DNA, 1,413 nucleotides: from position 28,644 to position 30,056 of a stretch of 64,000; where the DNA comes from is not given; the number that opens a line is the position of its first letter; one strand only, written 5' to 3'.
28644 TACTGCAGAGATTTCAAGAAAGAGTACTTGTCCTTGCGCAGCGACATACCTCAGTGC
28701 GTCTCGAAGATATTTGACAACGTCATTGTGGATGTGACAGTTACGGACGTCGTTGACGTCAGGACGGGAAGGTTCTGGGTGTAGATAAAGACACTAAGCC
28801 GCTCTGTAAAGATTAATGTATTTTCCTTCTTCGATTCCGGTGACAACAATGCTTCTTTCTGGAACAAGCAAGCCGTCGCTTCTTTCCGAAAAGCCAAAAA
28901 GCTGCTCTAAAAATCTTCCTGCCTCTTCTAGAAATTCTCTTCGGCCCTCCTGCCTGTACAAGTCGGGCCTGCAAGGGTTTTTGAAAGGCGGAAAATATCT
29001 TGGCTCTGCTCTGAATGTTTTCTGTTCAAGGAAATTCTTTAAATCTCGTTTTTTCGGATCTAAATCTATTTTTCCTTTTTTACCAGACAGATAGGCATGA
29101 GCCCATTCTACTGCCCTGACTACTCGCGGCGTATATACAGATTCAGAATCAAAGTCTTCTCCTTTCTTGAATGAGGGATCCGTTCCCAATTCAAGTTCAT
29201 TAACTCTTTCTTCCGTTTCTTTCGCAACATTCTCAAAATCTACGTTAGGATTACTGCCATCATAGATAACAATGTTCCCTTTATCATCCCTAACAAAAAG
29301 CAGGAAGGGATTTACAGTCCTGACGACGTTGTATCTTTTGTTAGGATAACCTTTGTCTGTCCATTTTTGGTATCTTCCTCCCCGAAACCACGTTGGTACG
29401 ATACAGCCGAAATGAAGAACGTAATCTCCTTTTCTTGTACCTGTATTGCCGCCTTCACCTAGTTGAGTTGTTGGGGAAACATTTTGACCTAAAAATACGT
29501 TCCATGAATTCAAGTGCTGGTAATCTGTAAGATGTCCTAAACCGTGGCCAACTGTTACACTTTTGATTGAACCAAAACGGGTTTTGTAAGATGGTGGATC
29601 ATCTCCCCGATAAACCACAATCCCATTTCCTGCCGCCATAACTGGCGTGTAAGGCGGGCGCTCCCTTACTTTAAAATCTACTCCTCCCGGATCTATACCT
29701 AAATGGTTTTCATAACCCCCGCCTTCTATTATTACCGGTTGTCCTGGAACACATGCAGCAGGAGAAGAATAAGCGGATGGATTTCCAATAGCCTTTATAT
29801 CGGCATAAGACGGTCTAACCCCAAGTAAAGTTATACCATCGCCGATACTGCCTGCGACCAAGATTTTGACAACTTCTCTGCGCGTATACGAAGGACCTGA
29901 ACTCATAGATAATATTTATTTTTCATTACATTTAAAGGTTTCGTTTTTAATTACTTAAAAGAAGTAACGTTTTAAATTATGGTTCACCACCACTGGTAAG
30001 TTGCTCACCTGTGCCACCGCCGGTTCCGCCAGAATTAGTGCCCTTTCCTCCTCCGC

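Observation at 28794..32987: Exported M23 (LytM-type) peptidase followed by a Gly-rich secreted protein and two tandem paralogs of an unrecognised membrane-anchored family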

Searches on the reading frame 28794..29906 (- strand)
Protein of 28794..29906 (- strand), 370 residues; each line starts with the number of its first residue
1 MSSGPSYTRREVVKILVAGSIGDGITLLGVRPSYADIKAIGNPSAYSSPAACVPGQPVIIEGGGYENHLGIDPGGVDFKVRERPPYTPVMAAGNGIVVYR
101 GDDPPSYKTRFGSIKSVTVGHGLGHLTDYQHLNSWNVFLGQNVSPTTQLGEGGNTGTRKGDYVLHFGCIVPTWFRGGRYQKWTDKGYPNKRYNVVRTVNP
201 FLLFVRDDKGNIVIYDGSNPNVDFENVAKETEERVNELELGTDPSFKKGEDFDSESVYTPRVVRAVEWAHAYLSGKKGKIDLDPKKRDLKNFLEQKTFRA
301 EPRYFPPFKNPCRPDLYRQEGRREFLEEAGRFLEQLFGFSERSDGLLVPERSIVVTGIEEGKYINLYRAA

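Call 3: search_protein_families(library=pfam, proteins=[window:28794-29906:-], max_evalue=1)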
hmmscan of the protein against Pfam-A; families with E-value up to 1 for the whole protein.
window:28794-29906:- (370 aa): 1 family
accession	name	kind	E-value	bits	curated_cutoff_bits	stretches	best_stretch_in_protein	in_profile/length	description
PF01551.29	Peptidase_M23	-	6.4e-11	42.7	28.7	1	75-167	5-86/96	Peptidase family M23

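Call 4: search_protein_families(library=ncbifam, proteins=[window:28794-29906:-], max_evalue=1)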
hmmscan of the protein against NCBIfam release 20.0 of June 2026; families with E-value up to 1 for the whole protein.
window:28794-29906:- (370 aa): 9 families
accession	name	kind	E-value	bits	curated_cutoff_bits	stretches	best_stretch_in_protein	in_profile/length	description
NF050804.1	CellDivDipMCaul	equivalog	9e-09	34.7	900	1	85-166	537-611/634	cell division endopeptidase DipM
NF052530.1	Heli_ShapePgp3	exception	1.6e-08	34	300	1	86-170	177-253/270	peptidoglycan metallopeptidase Pgp3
NF052529.1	PG_M23_Pgp6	exception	1e-06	27.7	600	1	115-188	367-437/452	peptidoglycan metallopeptidase Pgp6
NF052336.1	PdgHdaseHSB100310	equivalog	2.4e-06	27.2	500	1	87-166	68-139/316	peptidoglycan hydrolase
NF008652.0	PRK11649.1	equivalog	6.2e-05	21.9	341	1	75-166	315-395/439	murein DD-endopeptidase MepM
NF053825.1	PdgNdpepShyA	equivalog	0.0005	18.9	700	1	76-169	299-381/425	peptidoglycan DD-endopeptidase ShyA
NF053824.1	PdgNdpepShyC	equivalog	0.0011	17.9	700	1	84-171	304-383/429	peptidoglycan DD-endopeptidase ShyC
NF041208.1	celldiv_DipM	equivalog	0.0014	18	740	1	75-166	321-402/419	cell division endopeptidase DipM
NF040883.1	amid_act_ActS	equivalog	0.0072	15.6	375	1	87-166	147-218/242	amidase activator ActS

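Call 11: search_solved_structures(query=window:28794-29906:-, max_evalue=0.01, show_alignments=3)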
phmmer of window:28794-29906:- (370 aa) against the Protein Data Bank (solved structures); distinct sequences matched with E-value up to 0.01: 11.
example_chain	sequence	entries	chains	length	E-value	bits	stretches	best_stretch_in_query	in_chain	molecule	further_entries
7qrl_A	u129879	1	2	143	1.9e-06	30.5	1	83-166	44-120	DipM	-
7qrl_C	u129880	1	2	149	2.1e-06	30.3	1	83-166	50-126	DipM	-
6jn1_A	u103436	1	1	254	0.00011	24.6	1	75-169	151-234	Peptidase M23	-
6jmx_A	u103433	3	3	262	0.00011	24.6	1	75-169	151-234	Peptidase M23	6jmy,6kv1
6jn0_A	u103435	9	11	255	0.00011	24.6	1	75-169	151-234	Peptidase M23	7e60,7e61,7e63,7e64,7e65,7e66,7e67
6jmz_A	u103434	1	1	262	0.00012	24.6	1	75-169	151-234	Peptidase M23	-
9gy1_A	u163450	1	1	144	0.00025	23.5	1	87-166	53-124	Peptidase, M23 family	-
6ue4_A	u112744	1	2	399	0.0003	23.2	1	75-170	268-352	ShyA endopeptidase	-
6u2a_A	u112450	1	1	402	0.00031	23.2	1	75-170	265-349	ShyA endopeptidase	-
6jn7_A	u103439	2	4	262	0.0026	20.2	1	75-169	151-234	Peptidase M23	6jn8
2hsi_A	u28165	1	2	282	0.0045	19.4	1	74-165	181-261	Putative peptidase M23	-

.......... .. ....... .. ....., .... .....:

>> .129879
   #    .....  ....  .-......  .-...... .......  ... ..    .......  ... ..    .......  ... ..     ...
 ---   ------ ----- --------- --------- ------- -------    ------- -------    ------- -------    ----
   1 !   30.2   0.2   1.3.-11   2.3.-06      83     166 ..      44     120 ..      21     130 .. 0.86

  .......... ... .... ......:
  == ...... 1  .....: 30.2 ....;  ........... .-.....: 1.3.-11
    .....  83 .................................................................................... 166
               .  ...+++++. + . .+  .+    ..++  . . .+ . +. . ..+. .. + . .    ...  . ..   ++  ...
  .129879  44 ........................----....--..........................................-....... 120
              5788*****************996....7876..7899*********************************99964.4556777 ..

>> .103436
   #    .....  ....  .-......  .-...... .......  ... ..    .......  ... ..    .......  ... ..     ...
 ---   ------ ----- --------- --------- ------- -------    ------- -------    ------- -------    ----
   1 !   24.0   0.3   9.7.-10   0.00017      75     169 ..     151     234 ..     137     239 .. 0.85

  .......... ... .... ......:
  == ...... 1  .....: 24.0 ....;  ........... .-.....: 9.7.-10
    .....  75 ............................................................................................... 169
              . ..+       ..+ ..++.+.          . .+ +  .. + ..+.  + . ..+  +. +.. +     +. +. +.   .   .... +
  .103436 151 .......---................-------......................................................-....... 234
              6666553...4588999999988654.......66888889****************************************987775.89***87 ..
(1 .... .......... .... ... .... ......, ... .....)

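Call 14: find_homologous_proteins(query=window:28794-29906:-, max_evalue=0.001)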
Query window:28794-29906:- (370 aa): 1 proteins with E <= 0.001 among 2543 candidates.
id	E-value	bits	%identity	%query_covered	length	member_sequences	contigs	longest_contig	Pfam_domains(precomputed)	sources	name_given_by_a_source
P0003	1.7e-254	862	100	100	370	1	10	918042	PF01551.30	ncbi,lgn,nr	ncbi:MAG: M23 family metallopeptidase [Candidatus Aenigmarchaeota archaeon]|nr:M23 family metallopep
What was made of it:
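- Tried and rejected: The full M23 protein returned itself only (call 14).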

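Call 21: search_protein_families(library=phrogs, proteins=[window:28794-29906:-], max_evalue=0.1)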
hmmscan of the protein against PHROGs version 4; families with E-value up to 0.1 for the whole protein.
window:28794-29906:- (370 aa): 7 families
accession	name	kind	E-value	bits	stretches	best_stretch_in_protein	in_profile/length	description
phrog_1067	-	head and packaging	1e-06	28.5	1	73-174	762-850/991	minor head protein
phrog_10030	-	tail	1.4e-06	26.9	1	57-167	1898-2004/2105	tail length tape measure protein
phrog_7767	-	other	1.3e-05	26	1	75-169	23-107/194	metallo-endopeptidase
phrog_14988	-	other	8.4e-05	23.4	1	83-167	44-125/272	peptidase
phrog_3578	-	lysis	0.0023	18.4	1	66-166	234-334/405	endolysin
phrog_8537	-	unknown function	0.0069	16.7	1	108-167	40-99/384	-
phrog_28672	-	other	0.015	14.9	1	48-176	265-381/397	metallo-endopeptidase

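Call 22: find_encoding_contigs(protein=P0003, flank=10000, max_places=10)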
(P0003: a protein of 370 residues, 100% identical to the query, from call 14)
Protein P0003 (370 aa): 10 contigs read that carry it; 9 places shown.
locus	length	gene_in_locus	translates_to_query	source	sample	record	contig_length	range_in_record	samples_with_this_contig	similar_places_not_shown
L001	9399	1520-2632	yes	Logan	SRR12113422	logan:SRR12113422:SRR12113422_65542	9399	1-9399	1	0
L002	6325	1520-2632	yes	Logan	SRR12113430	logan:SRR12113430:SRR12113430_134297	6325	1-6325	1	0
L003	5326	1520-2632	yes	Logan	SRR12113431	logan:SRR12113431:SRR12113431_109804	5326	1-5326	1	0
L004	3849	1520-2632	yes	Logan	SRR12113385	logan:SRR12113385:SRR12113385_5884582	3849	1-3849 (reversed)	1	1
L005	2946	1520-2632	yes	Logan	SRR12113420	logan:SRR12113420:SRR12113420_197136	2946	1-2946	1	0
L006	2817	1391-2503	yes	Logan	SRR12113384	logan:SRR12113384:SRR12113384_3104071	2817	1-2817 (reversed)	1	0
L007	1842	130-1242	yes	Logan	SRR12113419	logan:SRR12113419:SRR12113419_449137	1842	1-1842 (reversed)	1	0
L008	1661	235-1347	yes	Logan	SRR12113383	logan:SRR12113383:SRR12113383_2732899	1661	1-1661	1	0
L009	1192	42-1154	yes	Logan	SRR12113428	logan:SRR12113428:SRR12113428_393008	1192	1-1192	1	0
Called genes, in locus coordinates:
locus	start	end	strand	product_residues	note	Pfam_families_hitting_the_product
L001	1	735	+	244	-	?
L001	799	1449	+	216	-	-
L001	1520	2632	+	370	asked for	PF01551:Peptidase_M23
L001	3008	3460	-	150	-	-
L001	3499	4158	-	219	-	-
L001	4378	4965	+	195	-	-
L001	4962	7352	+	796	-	-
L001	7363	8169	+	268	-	PF10026:DUF2268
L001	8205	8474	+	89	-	-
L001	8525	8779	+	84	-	PF15919:HicB_lk_antitox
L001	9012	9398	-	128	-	?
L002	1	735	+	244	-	?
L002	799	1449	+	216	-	-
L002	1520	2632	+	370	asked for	PF01551:Peptidase_M23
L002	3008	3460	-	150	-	-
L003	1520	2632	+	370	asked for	PF01551:Peptidase_M23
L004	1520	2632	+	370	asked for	PF01551:Peptidase_M23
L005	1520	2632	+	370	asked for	PF01551:Peptidase_M23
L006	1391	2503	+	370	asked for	PF01551:Peptidase_M23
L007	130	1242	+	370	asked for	PF01551:Peptidase_M23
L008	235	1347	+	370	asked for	PF01551:Peptidase_M23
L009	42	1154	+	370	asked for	PF01551:Peptidase_M23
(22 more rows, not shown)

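Call 44: find_related_loci(query=window:28797-29906:-, collection=viral_contigs, flank=5000)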
Query window:28797-29906:- (370 aa) in viral_contigs; peptide patterns used: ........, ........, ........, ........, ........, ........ (x = any residue, [..] = any of these).
15 stretches matched a pattern, but none encodes a relative of the query by tblastn (E <= 1e-3).

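Call 47: predict_structure(protein=window:28797-29906:-)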
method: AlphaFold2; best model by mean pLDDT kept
length: 370 residues; sequences in the alignment: 1
mean_pLDDT: 30.9   pTM: 0.24
mean pLDDT of the five models: 30.9, 26.0, 25.0, 24.7, 24.5
residues with pLDDT >= 90: 0; 70-90: 0; 50-70: 0; < 50: 370
segments of 3 or more residues with pLDDT < 50: 1-370
pLDDT, mean of each block of 10 residues (from residue 1): 29 26 25 24 24 26 23 23 26 30 29 26 28 30 25 27 27 37 38 41 44 42 35 34 33 28 34 31 31 28 29 32 40 39 34 31 31
secondary structure, 60 per line:
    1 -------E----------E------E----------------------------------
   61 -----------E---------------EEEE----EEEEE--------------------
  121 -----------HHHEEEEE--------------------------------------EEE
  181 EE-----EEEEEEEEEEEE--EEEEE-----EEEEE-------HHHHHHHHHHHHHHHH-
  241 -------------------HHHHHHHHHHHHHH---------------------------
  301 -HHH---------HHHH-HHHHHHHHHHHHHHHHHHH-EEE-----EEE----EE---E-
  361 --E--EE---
elements in order: E88-91 E96-100 E135-139 E178-182 E188-199 E202-206 E212-216 H224-239 H260-273 H314-317 H319-337 E339-341 E347-349
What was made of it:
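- On Peptidase M23 (Pfam PF01551 / MEROPS M23): AlphaFold2 on the single sequence gave pLDDT 30.9 (call 47).
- Tried and rejected: AlphaFold2 on the M23 protein as a single sequence gave pLDDT 30.9 (call 47).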

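Call 64: search_protein_families(library=padloc, proteins=[window:28794-29906:-], max_evalue=0.01)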
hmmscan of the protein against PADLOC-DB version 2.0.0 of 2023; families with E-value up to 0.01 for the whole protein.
window:28794-29906:- (370 aa): 0 families

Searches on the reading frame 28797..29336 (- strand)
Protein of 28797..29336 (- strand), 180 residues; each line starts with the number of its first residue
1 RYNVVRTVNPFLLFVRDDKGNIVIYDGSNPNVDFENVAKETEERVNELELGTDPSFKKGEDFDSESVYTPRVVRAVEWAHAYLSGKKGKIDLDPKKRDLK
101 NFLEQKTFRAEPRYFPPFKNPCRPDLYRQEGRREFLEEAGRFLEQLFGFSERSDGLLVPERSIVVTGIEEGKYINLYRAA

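Call 62: search_solved_structures(query=window:28797-29336:-, max_evalue=1)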
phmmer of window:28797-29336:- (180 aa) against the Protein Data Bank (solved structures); distinct sequences matched with E-value up to 1: 3.
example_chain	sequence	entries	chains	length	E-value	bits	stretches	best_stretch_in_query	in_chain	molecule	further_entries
3fy6_A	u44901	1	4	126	0.45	13.6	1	62-102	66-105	Integron cassette protein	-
3fh3_A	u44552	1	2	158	0.46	13.6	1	23-63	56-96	putative ECF-type sigma factor negative effector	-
9n6e_I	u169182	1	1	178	0.77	12.9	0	28-61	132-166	L9-targeting immunogen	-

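Call 84: search_dna_similar(query=window:28797-29336:-, collection=plasmids, mode=protein, max_evalue=0.1, max_rows=5)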
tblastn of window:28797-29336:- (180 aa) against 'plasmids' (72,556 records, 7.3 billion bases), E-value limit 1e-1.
No match.
